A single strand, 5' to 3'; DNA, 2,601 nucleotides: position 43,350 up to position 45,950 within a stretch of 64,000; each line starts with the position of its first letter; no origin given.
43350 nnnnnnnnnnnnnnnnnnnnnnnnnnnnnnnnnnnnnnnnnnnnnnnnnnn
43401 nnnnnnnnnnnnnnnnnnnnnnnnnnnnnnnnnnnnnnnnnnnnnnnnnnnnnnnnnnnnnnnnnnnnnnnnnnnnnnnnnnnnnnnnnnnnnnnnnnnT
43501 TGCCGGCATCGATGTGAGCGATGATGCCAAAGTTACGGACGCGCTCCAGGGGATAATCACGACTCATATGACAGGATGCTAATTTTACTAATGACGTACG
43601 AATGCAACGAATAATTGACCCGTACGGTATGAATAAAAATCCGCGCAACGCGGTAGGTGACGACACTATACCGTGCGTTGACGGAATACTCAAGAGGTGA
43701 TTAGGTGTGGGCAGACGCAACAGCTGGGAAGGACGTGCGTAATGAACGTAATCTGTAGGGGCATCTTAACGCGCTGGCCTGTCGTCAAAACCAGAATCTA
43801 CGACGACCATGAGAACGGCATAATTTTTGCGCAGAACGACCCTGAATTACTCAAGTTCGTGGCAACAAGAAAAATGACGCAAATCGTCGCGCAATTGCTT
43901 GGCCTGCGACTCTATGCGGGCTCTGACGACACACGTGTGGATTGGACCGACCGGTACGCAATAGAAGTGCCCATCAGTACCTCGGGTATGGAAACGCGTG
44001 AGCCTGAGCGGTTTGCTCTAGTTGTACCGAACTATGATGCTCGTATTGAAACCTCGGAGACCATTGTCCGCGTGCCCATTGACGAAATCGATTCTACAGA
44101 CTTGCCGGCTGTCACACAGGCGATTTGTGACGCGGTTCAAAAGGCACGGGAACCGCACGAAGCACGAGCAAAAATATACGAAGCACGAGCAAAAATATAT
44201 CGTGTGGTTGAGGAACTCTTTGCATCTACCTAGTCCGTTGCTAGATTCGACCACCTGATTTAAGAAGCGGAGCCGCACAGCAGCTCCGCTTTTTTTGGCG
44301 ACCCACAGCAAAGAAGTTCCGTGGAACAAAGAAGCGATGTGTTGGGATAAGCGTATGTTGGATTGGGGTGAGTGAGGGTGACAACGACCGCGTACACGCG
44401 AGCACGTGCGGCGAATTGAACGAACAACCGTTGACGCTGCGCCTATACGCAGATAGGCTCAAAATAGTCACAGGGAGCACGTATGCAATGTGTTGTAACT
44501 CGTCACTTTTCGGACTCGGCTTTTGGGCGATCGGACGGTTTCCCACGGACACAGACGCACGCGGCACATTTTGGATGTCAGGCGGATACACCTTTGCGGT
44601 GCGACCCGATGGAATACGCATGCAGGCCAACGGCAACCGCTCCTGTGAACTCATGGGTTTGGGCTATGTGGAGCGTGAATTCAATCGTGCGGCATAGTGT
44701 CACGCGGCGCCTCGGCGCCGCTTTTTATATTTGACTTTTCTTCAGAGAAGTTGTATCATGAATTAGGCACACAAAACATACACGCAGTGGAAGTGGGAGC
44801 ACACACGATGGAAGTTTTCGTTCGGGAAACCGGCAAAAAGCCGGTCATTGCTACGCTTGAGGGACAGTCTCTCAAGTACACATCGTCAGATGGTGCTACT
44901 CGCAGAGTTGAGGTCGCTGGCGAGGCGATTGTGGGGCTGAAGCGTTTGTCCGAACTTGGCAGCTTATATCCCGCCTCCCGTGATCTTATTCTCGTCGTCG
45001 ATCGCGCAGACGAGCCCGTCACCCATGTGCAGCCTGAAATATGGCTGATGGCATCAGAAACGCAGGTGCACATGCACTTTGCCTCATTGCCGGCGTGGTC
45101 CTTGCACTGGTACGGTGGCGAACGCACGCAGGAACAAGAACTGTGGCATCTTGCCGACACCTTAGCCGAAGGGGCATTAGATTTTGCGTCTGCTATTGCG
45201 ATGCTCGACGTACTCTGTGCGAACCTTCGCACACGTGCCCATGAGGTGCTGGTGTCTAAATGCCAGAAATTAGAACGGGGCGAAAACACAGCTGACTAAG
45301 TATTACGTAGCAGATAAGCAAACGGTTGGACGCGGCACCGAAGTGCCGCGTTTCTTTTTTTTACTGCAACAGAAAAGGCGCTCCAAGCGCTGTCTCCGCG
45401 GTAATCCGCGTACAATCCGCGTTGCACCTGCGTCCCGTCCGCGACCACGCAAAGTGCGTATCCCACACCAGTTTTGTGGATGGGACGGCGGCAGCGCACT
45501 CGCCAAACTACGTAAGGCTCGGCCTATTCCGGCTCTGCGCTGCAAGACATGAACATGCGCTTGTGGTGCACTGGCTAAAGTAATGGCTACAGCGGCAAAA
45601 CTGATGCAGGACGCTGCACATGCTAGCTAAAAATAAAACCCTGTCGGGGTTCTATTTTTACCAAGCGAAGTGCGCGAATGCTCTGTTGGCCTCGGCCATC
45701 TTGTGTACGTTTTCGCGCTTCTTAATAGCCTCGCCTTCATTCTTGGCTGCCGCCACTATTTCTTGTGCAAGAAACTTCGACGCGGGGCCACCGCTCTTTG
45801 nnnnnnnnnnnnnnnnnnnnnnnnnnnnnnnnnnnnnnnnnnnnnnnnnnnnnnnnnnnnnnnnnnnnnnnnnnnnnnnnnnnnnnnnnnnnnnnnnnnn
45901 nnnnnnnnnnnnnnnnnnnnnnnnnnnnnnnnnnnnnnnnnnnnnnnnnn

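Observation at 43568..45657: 2.1-kb lower-GC insert with three monocistronic hypothetical genes splitting rpsG from fusA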

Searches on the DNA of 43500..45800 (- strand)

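Call 37: search_rna_families(source=window, start=43500, end=45800, threshold=evalue, max_evalue=10, show_alignments=2)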
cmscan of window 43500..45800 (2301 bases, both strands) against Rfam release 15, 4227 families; matches with E-value up to 10: 2.
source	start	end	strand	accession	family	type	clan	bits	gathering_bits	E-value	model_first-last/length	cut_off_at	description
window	44197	44295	-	RF02420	Bp1_162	Gene; sRNA;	-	19.8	50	3.6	1-100/100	no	Burkholderia sRNA Bp1_Cand612_SIPHT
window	45017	45084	+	RF00630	P26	Gene;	-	17.5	36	1.7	1-66/66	no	Pseudomonas sRNA P26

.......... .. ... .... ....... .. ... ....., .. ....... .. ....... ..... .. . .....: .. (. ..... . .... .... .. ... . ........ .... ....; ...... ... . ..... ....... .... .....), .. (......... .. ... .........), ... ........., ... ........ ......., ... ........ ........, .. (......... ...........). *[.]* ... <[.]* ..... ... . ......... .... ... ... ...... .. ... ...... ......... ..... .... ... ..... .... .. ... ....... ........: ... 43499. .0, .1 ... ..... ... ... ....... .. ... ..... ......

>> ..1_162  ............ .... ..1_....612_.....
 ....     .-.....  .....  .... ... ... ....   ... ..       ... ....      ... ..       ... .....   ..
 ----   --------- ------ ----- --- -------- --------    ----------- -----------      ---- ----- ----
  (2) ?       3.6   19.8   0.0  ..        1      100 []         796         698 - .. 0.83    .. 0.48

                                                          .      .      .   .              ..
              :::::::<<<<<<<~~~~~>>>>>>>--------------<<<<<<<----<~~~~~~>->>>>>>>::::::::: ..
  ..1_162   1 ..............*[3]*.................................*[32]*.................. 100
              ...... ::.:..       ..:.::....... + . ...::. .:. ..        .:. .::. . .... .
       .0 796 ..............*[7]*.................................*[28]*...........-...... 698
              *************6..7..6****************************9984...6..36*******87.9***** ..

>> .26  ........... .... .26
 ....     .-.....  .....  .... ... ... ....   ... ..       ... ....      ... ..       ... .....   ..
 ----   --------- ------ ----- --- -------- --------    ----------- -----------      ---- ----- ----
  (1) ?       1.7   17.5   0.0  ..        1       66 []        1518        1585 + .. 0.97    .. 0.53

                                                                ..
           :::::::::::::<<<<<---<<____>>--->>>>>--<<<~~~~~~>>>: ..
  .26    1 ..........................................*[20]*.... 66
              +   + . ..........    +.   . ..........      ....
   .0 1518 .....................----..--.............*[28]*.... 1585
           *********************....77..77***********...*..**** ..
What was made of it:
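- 45440..45627 (-): Conserved non-coding block, a candidate structured RNA of about 190 nt immediately 3' of the rpsG terminator. No Rfam hit (call 37).
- On 6S RNA (for block 45440-45627): cmscan of 43500-45800 at E<=10 lists only two chance sRNA hits elsewhere (call 37).
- Closest known: 6S RNA and other bacterial regulatory RNAs of about 200 nt. Different: No Rfam match even at E<=10 (call 37).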

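Call 58: build_rna_model(alignment_id=A5)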
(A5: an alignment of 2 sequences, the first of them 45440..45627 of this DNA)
Model R1 built from alignment A5 (2 sequences, 188 columns); structure: RNAalifold consensus.
model positions 188; base pairs 50; branch points 1; effective number of sequences 0.9; information 0.591 bits per position. Calibrated on 0.2 Mb of random sequence (short: E-values are rough).
structure used (alignment columns):
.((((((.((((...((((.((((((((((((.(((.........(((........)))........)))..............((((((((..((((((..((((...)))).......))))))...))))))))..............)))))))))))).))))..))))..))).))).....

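Call 59: search_with_rna_model(model_id=R1, sources=[window, L008, L009, L011, L012, L013, L014, L015, L016, L017, L018, L019, L020, L021, L022, L023, L024, L025, L026, L027, L028, L029, L030, L031, L032, L033, L034, L035, L036, L037, L038, L039, L040, L041, L042, L043, L044, L045, L046, L047, L048, L049, L050, L051, L052, L053, L054, L055, L056, L057, L058, L059, L060, L061, L062, L063, L064, L065, L066, L067, L068, L069, L070, L071, L072, L073, L074, L075, L076, L077, L078, L079, L080, L081, L082, L083, L084, L085, L086, L087, L088, L089, L090, L091, L092, L093], max_evalue=10)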
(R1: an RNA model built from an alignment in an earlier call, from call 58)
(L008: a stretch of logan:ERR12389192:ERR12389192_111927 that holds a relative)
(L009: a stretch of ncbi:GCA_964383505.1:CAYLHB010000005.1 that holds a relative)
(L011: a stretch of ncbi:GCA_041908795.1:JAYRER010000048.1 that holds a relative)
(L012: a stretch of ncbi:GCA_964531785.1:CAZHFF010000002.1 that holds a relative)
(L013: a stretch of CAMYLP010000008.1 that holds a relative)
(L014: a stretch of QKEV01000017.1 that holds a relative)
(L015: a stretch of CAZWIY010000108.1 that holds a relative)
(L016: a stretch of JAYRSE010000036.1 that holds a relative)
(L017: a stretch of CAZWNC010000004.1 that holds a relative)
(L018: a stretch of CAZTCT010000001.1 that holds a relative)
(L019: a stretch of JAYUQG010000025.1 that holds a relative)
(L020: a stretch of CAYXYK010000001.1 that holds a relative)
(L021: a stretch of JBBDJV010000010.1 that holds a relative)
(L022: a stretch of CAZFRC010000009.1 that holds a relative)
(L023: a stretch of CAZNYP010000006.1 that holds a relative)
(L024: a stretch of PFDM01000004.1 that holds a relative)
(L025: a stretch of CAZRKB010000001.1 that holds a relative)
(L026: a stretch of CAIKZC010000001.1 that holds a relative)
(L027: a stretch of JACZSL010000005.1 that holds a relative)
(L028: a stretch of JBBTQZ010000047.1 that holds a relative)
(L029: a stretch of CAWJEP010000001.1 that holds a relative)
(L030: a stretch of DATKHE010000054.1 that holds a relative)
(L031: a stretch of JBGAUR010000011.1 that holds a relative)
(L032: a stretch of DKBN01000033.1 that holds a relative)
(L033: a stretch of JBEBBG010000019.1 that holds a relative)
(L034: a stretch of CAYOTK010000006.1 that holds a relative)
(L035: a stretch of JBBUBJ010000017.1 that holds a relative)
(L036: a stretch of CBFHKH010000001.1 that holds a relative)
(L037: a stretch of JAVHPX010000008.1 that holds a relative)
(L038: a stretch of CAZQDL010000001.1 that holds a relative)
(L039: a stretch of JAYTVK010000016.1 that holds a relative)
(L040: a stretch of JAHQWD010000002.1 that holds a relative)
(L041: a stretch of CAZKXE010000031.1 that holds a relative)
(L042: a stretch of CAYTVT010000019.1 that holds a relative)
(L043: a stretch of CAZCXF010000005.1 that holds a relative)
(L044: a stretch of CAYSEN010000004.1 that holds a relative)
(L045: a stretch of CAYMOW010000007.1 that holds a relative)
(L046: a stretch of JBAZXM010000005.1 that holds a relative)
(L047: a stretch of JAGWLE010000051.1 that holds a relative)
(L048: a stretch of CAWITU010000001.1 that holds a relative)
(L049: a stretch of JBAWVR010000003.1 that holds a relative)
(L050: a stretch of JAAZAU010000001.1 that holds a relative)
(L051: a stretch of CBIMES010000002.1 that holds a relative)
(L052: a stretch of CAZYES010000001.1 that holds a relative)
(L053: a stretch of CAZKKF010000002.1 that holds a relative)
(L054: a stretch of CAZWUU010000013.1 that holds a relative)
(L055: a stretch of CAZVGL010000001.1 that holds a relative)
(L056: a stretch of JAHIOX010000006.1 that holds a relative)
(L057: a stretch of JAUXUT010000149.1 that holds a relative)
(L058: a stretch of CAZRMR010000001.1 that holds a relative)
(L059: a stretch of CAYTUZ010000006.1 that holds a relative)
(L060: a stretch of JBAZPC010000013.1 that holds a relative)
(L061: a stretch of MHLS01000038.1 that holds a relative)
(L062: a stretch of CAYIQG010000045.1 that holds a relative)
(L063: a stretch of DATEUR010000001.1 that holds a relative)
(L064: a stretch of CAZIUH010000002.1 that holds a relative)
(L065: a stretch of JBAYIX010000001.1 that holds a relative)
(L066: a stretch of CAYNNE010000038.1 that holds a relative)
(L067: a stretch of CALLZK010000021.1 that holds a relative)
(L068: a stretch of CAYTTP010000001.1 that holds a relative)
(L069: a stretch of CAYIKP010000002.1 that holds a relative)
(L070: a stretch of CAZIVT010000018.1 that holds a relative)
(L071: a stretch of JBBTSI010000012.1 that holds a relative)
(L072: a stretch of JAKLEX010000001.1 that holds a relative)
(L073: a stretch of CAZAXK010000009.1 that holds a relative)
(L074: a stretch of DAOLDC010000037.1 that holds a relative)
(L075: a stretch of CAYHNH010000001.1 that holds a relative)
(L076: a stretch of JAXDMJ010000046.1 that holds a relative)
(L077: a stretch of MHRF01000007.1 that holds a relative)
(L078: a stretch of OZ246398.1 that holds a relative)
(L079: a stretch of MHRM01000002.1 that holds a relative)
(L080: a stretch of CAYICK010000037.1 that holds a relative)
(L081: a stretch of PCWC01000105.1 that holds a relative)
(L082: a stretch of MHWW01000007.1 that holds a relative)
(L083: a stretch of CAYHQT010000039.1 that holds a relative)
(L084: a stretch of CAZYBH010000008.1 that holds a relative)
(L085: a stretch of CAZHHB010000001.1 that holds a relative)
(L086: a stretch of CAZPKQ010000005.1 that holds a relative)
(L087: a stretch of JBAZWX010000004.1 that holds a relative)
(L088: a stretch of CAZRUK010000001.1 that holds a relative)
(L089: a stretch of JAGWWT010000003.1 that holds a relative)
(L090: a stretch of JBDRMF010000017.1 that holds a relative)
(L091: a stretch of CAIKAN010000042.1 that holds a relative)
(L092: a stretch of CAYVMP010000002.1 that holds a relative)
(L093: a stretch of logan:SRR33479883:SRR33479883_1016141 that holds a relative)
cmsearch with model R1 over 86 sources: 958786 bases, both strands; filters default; matches with E-value up to 10: 4.
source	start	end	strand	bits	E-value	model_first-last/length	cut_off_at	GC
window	45440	45627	-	225.5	1.2e-49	1-188/188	no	0.57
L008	5911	6097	+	224.2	2.4e-49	1-188/188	no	0.54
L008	5910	6089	-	17.2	0.19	1-188/188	no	0.54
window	33594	33629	-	10.3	7.7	1-188/188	no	0.72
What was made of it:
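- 45440..45627 (-): No other copy in 959 kb of related loci (call 59).
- Tried and rejected: A covariance model of the block found no further copy in 959 kb of related loci (call 59).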

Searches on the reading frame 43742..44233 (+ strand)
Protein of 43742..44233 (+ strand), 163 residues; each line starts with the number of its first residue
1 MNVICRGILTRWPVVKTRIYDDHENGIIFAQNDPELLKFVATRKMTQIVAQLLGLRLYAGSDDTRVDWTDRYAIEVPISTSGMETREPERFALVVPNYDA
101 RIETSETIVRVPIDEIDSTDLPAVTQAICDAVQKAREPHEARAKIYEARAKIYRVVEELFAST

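Call 10: search_protein_families(library=pfam, proteins=[window:43742-44233:+], max_evalue=0.1)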
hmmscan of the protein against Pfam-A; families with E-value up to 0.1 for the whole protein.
window:43742-44233:+ (163 aa): 0 families

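Call 11: search_protein_families(library=phrogs, proteins=[window:43742-44233:+], max_evalue=1)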
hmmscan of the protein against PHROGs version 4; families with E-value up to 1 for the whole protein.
window:43742-44233:+ (163 aa): 0 families

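Call 12: search_protein_families(library=padloc, proteins=[window:43742-44233:+], max_evalue=1)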
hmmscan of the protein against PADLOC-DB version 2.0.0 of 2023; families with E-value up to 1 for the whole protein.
window:43742-44233:+ (163 aa): 0 families

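Call 16: find_homologous_proteins(query=window:43742-44233:+, max_evalue=0.01)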
Query window:43742-44233:+ (163 aa): 1 proteins with E <= 0.01 among 41 candidates.
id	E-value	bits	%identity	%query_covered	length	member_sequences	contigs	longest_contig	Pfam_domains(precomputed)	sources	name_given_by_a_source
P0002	1.4e-101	355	100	100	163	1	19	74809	-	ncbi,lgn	-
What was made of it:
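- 43678..44294 (+): ORF1 cassette. Promoter-like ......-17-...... (TG-extended) at 43678-43706. SD GGAAGGA around 43727-43733. CDS 43742-44233 (163 aa, pI 5.1). In-frame 21-bp tandem duplication at 44157-44198. Terminator at 44262-44294. No homologue in 5.8 billion cluster representatives (call 16).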

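Call 56: predict_structure(protein=window:43742-44233:+)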
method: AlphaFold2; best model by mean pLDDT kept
length: 163 residues; sequences in the alignment: 1
mean_pLDDT: 35.4   pTM: 0.33
mean pLDDT of the five models: 35.4, 35.2, 34.3, 32.3, 31.5
residues with pLDDT >= 90: 0; 70-90: 0; 50-70: 26; < 50: 137
segments of 3 or more residues with pLDDT < 50: 1-121, 152-163
pLDDT, mean of each block of 10 residues (from residue 1): 33 27 28 35 33 29 26 24 27 29 30 41 55 55 51 42 36
secondary structure, 60 per line:
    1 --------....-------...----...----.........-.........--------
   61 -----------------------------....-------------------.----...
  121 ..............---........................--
elements in order: E9-12 E20-22 E27-29 H34-42 H44-52 E90-93 H118-134 H138-161
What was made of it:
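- AlphaFold pLDDT for ORF1 is 35 (call 56).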

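Call 66: search_solved_structures(query=window:43742-44233:+, max_evalue=10)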
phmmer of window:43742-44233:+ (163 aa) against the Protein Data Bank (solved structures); distinct sequences matched with E-value up to 10: 3.
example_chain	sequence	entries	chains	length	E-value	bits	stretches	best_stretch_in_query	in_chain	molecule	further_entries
1db3_A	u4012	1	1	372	0.34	14.1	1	25-94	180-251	GDP-MANNOSE 4,6-DEHYDRATASE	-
7kf3_A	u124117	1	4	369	1.3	12.1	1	25-94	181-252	GDP-mannose 4,6-dehydratase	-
7rhq_C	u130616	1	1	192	2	11.5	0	2-37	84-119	Sonic hedgehog protein N-product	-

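Call 67: search_protein_families(library=ncbifam, proteins=[window:43742-44233:+], max_evalue=1)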
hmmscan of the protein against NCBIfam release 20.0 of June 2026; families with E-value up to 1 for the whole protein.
window:43742-44233:+ (163 aa): 0 families

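Call 81: search_dna_similar(query=window:43742-44233:+, collection=phages, mode=protein, max_evalue=0.1, max_rows=5)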
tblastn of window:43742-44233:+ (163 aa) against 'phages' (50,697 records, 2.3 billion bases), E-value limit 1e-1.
No match.

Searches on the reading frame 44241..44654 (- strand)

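Call 11: search_protein_families(library=phrogs, proteins=[window:44241-44654:-], max_evalue=1)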
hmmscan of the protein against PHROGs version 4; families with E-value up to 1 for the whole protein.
window:44241-44654:- (137 aa): 1 family
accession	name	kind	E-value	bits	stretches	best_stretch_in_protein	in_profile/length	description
phrog_33228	-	unknown function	0.067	14.3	0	106-120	10-24/38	-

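Call 12: search_protein_families(library=padloc, proteins=[window:44241-44654:-], max_evalue=1)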
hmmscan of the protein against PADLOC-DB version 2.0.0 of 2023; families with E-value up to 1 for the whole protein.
window:44241-44654:- (137 aa): 0 families

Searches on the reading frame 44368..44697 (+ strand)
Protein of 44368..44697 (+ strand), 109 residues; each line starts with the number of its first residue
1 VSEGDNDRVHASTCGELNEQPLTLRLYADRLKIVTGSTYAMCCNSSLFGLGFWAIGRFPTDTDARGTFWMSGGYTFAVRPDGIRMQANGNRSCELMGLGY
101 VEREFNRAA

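Call 10: search_protein_families(library=pfam, proteins=[window:44368-44697:+], max_evalue=0.1)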
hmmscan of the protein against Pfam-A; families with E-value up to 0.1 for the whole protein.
window:44368-44697:+ (109 aa): 0 families

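Call 11: search_protein_families(library=phrogs, proteins=[window:44368-44697:+], max_evalue=1)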
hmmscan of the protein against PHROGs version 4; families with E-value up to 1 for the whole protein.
window:44368-44697:+ (109 aa): 1 family
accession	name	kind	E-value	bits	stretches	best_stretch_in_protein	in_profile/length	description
phrog_23249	-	unknown function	0.2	12.8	1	14-46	17-49/83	-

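Call 12: search_protein_families(library=padloc, proteins=[window:44368-44697:+], max_evalue=1)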
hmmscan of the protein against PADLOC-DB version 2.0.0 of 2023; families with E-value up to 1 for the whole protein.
window:44368-44697:+ (109 aa): 0 families
